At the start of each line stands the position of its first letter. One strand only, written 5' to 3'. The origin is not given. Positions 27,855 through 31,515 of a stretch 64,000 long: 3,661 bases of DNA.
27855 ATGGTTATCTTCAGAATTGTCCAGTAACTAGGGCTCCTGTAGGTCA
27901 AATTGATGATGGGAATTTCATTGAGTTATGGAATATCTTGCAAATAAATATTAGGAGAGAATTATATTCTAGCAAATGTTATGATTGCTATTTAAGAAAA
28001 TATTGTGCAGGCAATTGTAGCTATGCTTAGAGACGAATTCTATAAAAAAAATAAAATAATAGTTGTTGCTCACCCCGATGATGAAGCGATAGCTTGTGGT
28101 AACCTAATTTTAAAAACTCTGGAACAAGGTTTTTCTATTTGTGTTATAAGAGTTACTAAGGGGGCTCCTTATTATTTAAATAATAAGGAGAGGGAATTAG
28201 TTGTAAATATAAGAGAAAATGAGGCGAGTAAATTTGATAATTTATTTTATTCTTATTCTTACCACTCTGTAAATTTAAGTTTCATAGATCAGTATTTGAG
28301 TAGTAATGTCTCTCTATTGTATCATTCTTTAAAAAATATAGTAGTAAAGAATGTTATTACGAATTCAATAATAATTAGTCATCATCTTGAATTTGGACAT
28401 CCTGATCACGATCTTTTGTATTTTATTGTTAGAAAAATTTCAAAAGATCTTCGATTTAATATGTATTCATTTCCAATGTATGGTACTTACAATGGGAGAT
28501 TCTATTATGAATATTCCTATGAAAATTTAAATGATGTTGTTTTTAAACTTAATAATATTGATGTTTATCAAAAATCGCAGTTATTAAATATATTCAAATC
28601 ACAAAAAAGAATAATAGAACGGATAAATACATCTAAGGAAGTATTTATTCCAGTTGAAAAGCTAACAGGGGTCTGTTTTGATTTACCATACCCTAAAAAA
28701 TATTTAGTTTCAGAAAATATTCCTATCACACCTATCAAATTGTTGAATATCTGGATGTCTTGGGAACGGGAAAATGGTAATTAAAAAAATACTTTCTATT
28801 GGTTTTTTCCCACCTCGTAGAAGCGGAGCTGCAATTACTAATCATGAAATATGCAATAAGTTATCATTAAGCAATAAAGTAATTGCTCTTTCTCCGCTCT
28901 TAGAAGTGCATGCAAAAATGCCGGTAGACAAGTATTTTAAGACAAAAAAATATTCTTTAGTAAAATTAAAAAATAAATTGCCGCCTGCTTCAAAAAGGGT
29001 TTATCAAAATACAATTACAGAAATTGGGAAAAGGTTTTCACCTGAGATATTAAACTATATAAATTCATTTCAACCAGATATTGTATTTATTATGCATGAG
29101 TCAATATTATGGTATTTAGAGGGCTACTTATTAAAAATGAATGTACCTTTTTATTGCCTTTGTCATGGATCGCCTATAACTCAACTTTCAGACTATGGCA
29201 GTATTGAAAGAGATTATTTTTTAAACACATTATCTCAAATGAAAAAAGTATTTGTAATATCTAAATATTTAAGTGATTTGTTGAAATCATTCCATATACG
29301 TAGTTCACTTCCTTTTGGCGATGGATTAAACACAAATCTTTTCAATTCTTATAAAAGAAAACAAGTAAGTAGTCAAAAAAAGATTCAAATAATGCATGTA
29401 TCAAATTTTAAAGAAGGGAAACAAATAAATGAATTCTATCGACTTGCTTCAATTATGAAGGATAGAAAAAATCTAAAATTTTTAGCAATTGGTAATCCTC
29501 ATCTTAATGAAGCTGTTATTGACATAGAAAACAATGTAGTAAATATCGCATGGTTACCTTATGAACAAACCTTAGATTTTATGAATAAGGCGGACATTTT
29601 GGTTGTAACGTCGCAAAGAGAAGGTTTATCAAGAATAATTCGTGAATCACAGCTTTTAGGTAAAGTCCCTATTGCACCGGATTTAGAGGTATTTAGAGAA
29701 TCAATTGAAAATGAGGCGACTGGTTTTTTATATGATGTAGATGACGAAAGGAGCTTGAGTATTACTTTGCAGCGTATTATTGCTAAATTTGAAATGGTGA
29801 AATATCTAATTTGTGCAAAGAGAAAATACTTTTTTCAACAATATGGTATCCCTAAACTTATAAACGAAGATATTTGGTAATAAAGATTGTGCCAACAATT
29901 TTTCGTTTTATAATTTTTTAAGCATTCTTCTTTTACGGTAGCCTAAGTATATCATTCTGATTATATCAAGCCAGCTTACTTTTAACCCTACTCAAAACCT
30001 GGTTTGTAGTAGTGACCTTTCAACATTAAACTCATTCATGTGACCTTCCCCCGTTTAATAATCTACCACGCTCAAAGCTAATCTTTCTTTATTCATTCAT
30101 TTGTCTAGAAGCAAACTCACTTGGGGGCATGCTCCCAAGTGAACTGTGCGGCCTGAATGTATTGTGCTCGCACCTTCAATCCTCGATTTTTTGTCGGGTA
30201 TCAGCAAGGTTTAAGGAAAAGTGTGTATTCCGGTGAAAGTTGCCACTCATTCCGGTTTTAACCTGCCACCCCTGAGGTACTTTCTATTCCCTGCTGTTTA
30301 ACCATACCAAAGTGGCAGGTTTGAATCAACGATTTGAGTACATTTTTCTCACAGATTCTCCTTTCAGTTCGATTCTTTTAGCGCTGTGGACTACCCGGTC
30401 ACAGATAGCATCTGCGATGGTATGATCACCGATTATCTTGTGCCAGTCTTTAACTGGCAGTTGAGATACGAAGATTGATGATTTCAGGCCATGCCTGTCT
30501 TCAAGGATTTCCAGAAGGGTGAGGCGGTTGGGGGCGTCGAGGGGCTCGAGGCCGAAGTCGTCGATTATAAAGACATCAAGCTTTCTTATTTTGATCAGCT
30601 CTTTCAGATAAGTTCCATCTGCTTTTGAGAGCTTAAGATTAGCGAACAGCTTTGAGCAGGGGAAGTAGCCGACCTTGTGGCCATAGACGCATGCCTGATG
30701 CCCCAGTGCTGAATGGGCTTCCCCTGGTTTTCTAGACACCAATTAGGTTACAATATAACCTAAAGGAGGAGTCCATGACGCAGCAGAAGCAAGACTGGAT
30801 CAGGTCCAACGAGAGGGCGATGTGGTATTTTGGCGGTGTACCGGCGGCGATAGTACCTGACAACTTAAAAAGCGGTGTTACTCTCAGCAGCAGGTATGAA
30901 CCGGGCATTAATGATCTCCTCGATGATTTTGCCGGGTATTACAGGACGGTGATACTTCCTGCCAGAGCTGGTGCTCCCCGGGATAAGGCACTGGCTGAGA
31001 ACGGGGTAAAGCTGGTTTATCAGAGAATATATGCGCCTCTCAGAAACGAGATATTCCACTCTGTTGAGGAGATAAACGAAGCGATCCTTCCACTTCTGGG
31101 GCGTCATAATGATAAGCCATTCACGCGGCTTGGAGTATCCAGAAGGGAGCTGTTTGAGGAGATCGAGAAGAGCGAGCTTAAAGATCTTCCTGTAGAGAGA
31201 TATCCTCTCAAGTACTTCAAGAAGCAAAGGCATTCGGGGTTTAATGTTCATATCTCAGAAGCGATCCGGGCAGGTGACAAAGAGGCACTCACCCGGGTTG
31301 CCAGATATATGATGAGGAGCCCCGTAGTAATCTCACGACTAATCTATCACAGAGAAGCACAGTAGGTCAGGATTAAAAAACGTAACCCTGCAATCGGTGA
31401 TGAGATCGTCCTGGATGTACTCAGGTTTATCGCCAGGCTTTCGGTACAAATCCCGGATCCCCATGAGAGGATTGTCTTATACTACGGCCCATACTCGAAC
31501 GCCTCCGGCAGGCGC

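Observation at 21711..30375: Low-GC glycan-tailoring operon bracketed by inverted IS21 right ends (composite-transposon-like)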

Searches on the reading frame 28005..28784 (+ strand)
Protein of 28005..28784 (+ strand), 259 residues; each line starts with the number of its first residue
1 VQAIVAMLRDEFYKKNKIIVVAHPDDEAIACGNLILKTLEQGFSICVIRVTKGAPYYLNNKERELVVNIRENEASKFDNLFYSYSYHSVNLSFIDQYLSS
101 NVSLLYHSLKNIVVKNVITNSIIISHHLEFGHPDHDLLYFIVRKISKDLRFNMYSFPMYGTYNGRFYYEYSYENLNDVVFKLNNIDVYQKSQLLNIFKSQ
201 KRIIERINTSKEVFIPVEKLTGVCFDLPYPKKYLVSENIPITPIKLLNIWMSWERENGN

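Call 7: search_protein_families(library=pfam, proteins=[window:28005-28784:+], max_evalue=0.001)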
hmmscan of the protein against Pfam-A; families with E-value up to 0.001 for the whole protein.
window:28005-28784:+ (259 aa): 1 family
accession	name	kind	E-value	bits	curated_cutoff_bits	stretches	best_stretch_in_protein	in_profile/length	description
PF02585.22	PIG-L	-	7.8e-16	59.2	28.2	1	19-145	2-128/129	GlcNAc-PI de-N-acetylase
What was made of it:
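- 28005..28784 (+): LmbE/PIG-L family metal-dependent de-N-acetylase (259 aa). Third core gene. Pfam PIG-L 7.8e-16 (call 7).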

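Call 8: search_protein_families(library=ncbifam, proteins=[window:28005-28784:+], max_evalue=0.001)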
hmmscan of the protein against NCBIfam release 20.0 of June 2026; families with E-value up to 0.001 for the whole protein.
window:28005-28784:+ (259 aa): 1 family
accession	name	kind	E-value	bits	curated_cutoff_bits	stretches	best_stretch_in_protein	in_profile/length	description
TIGR04001.1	thiol_BshB1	equivalog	2.1e-05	24.4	182.5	1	20-136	7-112/226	bacillithiol biosynthesis deacetylase BshB1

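Call 27: search_solved_structures(query=window:28005-28784:+, max_evalue=0.01)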
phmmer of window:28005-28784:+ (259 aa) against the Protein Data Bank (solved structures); distinct sequences matched with E-value up to 0.01: 0.

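Call 81: search_solved_structures(query=A5, max_evalue=1)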
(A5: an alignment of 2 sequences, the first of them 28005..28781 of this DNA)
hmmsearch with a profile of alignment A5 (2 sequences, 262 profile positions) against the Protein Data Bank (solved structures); distinct sequences matched with E-value up to 1: 8.
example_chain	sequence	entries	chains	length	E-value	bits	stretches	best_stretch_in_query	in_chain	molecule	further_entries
8bgn_A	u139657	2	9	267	1.2e-07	34.6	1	18-136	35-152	Diacetylchitobiose deacetylase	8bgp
8bgo_A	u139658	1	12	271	1.3e-07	34.6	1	18-136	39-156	Diacetylchitobiose deacetylase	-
3wl4_A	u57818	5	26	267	2.5e-06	30.3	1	16-115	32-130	Uncharacterized protein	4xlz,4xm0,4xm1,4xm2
7udk_A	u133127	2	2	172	1.3e-05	28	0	118-149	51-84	Designed helical repeat protein (DHR) RPB_LRP2_R4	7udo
3we7_A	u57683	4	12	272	3.7e-05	26.5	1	14-115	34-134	Putative uncharacterized protein PH0499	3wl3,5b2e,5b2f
6p2t_A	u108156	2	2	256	0.0014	21.4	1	9-98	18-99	N-acetyl-alpha-D-glucosaminyl L-malate deacetylase 1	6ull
2ixd_A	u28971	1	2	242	0.094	15.4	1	22-139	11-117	LMBE-RELATED PROTEIN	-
5bmo_A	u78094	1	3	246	0.25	13.9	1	19-86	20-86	Putative uncharacterized protein LnmX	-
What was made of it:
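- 28005..28784 (+): Profile hits to diacetylchitobiose deacetylase (1e-7) and BshB1 (1.4e-3) (call 81).
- The PIG-L profile hits BshB1 among others: call 81.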

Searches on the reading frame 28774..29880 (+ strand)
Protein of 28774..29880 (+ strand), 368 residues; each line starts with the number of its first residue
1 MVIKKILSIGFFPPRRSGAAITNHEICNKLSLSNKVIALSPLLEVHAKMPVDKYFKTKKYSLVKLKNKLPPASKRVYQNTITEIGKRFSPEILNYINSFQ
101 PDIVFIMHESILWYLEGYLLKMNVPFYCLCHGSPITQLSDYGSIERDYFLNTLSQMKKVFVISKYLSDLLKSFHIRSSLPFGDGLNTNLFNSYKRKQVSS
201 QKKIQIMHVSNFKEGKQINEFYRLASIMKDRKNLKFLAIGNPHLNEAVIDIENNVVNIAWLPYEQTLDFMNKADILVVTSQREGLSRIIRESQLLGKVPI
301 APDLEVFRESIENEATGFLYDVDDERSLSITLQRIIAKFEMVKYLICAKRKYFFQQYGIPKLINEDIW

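Call 7: search_protein_families(library=pfam, proteins=[window:28774-29880:+], max_evalue=0.001)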
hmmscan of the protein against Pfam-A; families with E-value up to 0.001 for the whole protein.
window:28774-29880:+ (368 aa): 3 families
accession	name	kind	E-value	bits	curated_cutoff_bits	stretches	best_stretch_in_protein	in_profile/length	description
PF00534.26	Glycos_transf_1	-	2.1e-14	53.9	26.4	1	193-350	5-170/172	Glycosyl transferases group 1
PF13692.12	Glyco_trans_1_4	-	6.9e-11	43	27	1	205-336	3-140/142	Glycosyl transferases group 1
PF13439.12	Glyco_transf_4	-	4.4e-06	27.3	28.5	1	86-176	58-155/170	Glycosyltransferase Family 4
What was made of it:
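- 28774..29880 (+): GT4 retaining glycosyltransferase, BshA-like (368 aa). Fourth core gene. Pfam Glycos_transf_1 and Glyco_transf_4 (call 7).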

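Call 8: search_protein_families(library=ncbifam, proteins=[window:28774-29880:+], max_evalue=0.001)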
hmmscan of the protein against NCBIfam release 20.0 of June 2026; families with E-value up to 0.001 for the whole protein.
window:28774-29880:+ (368 aa): 8 families
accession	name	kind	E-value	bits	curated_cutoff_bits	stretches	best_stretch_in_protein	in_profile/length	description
TIGR03999.1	thiol_BshA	equivalog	5.9e-10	38.6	273.7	1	153-363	142-363/375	N-acetyl-alpha-D-glucosaminyl L-malate synthase BshA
NF050056.1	ProtGlycPglH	equivalog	1.3e-08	34.4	600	1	195-360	171-340/354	GalNAc-alpha-(1->4)-GalNAc-alpha-(1->3)-diNAcBac-PP-undecaprenol alpha-1,4-N-acetyl-D-galactosaminyltransferase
NF050063.1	ProtGlycPglJ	equivalog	3.1e-08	33.2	500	1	181-343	173-337/363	N-acetylgalactosamine-N,N'-diacetylbacillosaminyl-diphospho-undecaprenol 4-alpha-N-acetylgalactosaminyltransferase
TIGR03088.1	stp2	hypoth_equivalog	4.6e-08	32.5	409.05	1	196-364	187-364/374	TIGR03088 family PEP-CTERM/XrtA system glycosyltransferase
NF038229.1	Glyco4_Geo_Pelo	equivalog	1.8e-07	30.5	400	1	86-356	41-319/338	GPMC system family 4 glycosyltransferase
NF047684.1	TeichurnBiosyTuaC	equivalog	1e-06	28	550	1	121-300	130-316/391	teichuronic acid biosynthesis protein TuaC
TIGR04348.1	TIGR04348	equivalog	5.9e-05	22.3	300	1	195-353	129-294/310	selenoneine biosynthesis selenosugar synthase SenB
NF001901.0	PRK00654.1-5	equivalog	0.00065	18.3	649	1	271-351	389-469/502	glycogen synthase GlgA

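Call 28: search_solved_structures(query=window:28774-29880:+, max_evalue=0.001)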
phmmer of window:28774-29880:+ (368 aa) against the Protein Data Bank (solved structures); distinct sequences matched with E-value up to 0.001: 8.
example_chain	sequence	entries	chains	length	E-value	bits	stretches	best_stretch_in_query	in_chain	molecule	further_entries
5d00_A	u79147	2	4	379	5.6e-08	35.7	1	106-336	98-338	N-acetyl-alpha-D-glucosaminyl L-malate synthase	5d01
8dvw_A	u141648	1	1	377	4.8e-07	32.7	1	159-343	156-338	N, N'-diacetylbacillosaminyl-diphospho-undecaprenol alpha-1,3-N-acetylgalactosaminyltransf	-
8dqd_A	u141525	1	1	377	5e-07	32.6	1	159-343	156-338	N, N'-diacetylbacillosaminyl-diphospho-undecaprenol alpha-1,3-N-acetylgalactosaminyltransf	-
6n1x_A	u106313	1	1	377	2.3e-06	30.5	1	198-335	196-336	Glycosyltransferase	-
6d9t_A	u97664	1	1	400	2.5e-06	30.3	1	198-335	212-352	Glycosyl transferase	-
8dvz_A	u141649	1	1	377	6.4e-06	29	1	159-343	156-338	N, N'-diacetylbacillosaminyl-diphospho-undecaprenol alpha-1,3-N-acetylgalactosaminyltransf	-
2jjm_A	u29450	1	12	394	0.00018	24.2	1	194-364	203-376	GLYCOSYL TRANSFERASE, GROUP 1 FAMILY PROTEIN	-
3mbo_A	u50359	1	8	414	0.0002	24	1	194-364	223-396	Glycosyltransferase, group 1 family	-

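Call 82: search_solved_structures(query=A6, max_evalue=0.001)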
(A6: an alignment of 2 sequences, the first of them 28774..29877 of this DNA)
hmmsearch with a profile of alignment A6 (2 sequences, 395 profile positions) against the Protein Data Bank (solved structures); distinct sequences matched with E-value up to 0.001: 36.
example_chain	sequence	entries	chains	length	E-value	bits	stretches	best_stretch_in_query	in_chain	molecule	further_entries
6d9t_A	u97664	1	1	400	4.4e-16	62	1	120-380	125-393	Glycosyl transferase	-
6n1x_A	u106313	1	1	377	6.6e-16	61.4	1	120-364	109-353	Glycosyltransferase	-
2jjm_A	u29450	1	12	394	1.1e-13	54.1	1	102-378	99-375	GLYCOSYL TRANSFERASE, GROUP 1 FAMILY PROTEIN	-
3mbo_A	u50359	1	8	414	1.3e-13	53.9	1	102-378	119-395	Glycosyltransferase, group 1 family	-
5d00_A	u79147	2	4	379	1.5e-13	53.6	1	110-371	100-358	N-acetyl-alpha-D-glucosaminyl L-malate synthase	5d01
8dvw_A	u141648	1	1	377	2.6e-07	33.1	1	209-348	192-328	N, N'-diacetylbacillosaminyl-diphospho-undecaprenol alpha-1,3-N-acetylgalactosaminyltransf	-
8dqd_A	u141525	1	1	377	3.4e-07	32.7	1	209-348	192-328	N, N'-diacetylbacillosaminyl-diphospho-undecaprenol alpha-1,3-N-acetylgalactosaminyltransf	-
8qoy_A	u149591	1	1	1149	6.5e-07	31.8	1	215-340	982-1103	TagF-like capsule polymerase Cps3D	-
2f9f_A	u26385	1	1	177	1.5e-06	30.6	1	217-350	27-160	first mannosyl transferase (wbaZ-1)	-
8dvz_A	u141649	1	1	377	6.8e-06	28.4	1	209-348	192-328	N, N'-diacetylbacillosaminyl-diphospho-undecaprenol alpha-1,3-N-acetylgalactosaminyltransf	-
5i45_A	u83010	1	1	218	1.8e-05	27.1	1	225-379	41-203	Glycosyl transferases group 1 family protein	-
9m88_C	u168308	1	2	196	0.00012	24.3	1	231-345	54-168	Glycogen synthase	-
2bfw_A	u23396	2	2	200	0.00013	24.2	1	231-345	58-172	GLGA GLYCOGEN SYNTHASE | PGS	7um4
6me2_A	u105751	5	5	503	0.00024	23.3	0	232-345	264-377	chimera protein of Melatonin receptor type 1A and GlgA glycogen synthase | Fusion protein of Melatonin receptor type 1A and GlgA glycogen synthase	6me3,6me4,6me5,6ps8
7w41_A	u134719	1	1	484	0.00037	22.7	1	231-364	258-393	Gastrin-releasing peptide receptor,GlgA glycogen synthase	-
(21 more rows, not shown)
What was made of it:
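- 28774..29880 (+): The top five PDB hits of the two-sequence profile are all BshA, E 4e-16 to 1.5e-13; the next is PglA at 2.6e-7 (call 82).
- On Bacillithiol biosynthesis: BshA is nevertheless the nearest solved family (call 82).
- The GT4 profile hits BshA first: call 82. The GT4 profile is closest to BshA, a small-acceptor enzyme (call 82).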

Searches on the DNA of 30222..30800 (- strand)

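Call 93: search_dna_similar(query=window:30222-30800:-, collection=plasmids, mode=distant, max_rows=8)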
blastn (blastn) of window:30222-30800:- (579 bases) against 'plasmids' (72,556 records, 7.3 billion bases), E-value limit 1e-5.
Records with a match: 10; places in all: 12; records where one place covers at least 80% of the query: 0.
Best place of each record, by identity: 60-80% 10.
By first word of the organism name: Methylocystis 6; Chondrinema 2; Lichenicola 1; Bradyrhizobium 1.
By predicted mobility (MOB-suite, as given by PLSDB): non-mobilizable 7; mobilizable 3.
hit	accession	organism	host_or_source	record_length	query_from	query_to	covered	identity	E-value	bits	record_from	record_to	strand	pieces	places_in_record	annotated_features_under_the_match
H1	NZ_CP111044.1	Chondrinema litorale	Seaweed,red alga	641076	89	348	45%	67.3%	9e-11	75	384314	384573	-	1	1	istB: IS21-like element helper ATPase IstB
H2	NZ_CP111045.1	Chondrinema litorale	Seaweed,red alga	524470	89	348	45%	67.3%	9e-11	75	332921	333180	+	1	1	istB: IS21-like element helper ATPase IstB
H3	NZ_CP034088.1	Methylocystis rosea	cell culture,groundwater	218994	224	420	34%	70.1%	4e-15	91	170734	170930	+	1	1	none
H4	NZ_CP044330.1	Methylocystis rosea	-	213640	224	420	34%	70.1%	4e-15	91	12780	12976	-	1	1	none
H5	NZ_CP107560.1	Methylocystis sp. MJC1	whole organism,Alpine Peat Bogs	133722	224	361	24%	71.7%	3e-10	74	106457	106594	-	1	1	istB: IS21-like element helper ATPase IstB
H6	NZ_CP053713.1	Lichenicola cladoniae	Cladonia borealis,cell culture,lichen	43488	342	445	18%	74.0%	5e-8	67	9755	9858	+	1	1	none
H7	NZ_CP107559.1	Methylocystis sp. MJC1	whole organism,Alpine Peat Bogs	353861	224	303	14%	78.8%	1e-8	69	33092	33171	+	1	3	istB: IS21-like element helper ATPase IstB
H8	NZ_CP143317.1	Methylocystis iwaonis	cell culture,rice rhizosphere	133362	224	303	14%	78.8%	1e-8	69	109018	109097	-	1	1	istB: IS21-like element helper ATPase IstB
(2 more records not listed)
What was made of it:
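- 30222..30742 (-): Arm B: right end of IS-Y with a 5'-truncated istB (138 aa). The tip is at 30222. 67-79% DNA identity to annotated istB genes on plasmids (call 93).
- On IS21 family (for the repeated terminus): DNA hits fall on annotated istB genes on plasmids (call 93).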

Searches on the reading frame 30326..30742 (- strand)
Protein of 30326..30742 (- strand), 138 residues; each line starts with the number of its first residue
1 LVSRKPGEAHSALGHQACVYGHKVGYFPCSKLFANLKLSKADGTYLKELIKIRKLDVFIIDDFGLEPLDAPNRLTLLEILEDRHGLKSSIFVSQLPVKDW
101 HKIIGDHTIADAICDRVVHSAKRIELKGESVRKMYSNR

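Call 7: search_protein_families(library=pfam, proteins=[window:30326-30742:-], max_evalue=0.001)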
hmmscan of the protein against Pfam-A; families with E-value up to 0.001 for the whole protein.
window:30326-30742:- (138 aa): 1 family
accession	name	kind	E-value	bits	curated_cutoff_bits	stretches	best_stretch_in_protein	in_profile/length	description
PF01695.23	IstB_IS21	-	2.9e-31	109.2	24.1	1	12-134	111-233/238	IstB-like ATP binding protein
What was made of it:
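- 30222..30742 (-): Pfam IstB_IS21 positions 111-233 of 238, E 2.9e-31 (call 7).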

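Call 8: search_protein_families(library=ncbifam, proteins=[window:30326-30742:-], max_evalue=0.001)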
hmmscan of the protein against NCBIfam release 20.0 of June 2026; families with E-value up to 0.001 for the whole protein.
window:30326-30742:- (138 aa): 7 families
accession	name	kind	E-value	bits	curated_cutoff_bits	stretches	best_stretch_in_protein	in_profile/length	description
NF038214.1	IS21_help_AAA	equivalog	3.8e-36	124.9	200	1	11-133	108-230/232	IS21-like element helper ATPase IstB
NF005098.0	PRK06526.1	subfamily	4.5e-19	68.9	296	1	12-132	128-248/266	transposase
NF006616.1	PRK09183.1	subfamily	7.7e-14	51.6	300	1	12-132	119-241/253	IS21-like element helper ATPase IstB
NF006038.0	PRK08181.1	subfamily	2e-10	40.4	317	1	11-133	125-247/271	transposase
NF005304.0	PRK06835.1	equivalog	7.8e-07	28.5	215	1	21-134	211-322/330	ATP-binding protein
NF006505.0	PRK08939.1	equivalog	0.00049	19.5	228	1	31-133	194-305/306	primosomal protein DnaI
NF005992.0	PRK08116.1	subfamily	0.00062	19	189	1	49-135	173-255/269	hypothetical protein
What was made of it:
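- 30222..30742 (-): NCBIfam IS21_help_AAA positions 108-230 of 232 (call 8).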

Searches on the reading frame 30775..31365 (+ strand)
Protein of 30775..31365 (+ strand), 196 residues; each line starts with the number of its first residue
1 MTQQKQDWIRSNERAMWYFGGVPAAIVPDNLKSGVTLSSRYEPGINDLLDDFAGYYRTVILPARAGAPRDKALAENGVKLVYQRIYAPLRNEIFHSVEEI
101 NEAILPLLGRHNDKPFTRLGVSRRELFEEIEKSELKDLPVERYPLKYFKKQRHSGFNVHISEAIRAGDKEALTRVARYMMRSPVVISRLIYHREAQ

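Call 7: search_protein_families(library=pfam, proteins=[window:30775-31365:+], max_evalue=0.001)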
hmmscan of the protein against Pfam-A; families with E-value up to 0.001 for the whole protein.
window:30775-31365:+ (196 aa): 1 family
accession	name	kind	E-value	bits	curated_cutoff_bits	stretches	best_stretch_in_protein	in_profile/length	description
PF04986.18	Y2_Tnp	-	0.00012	22.6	20.9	1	133-194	67-129/183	Putative transposase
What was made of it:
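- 30775..31365 (+): Fragment of an IS21-family istA (C-terminal half) running into a Y2_Tnp-like transposase fragment. It is part of 1.8 kb of IS debris (30222 to about 32050, GC 0.48). Pfam Y2_Tnp (call 7).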

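Call 8: search_protein_families(library=ncbifam, proteins=[window:30775-31365:+], max_evalue=0.001)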
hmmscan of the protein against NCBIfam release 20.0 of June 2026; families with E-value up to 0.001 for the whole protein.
window:30775-31365:+ (196 aa): 1 family
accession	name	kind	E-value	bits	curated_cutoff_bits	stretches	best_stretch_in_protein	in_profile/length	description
NF033546.1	transpos_IS21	equivalog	1.9e-35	122.8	160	1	2-139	157-293/294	IS21 family transposase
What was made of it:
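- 30775..31365 (+): NCBIfam transpos_IS21 positions 157-293 of 294 (call 8).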
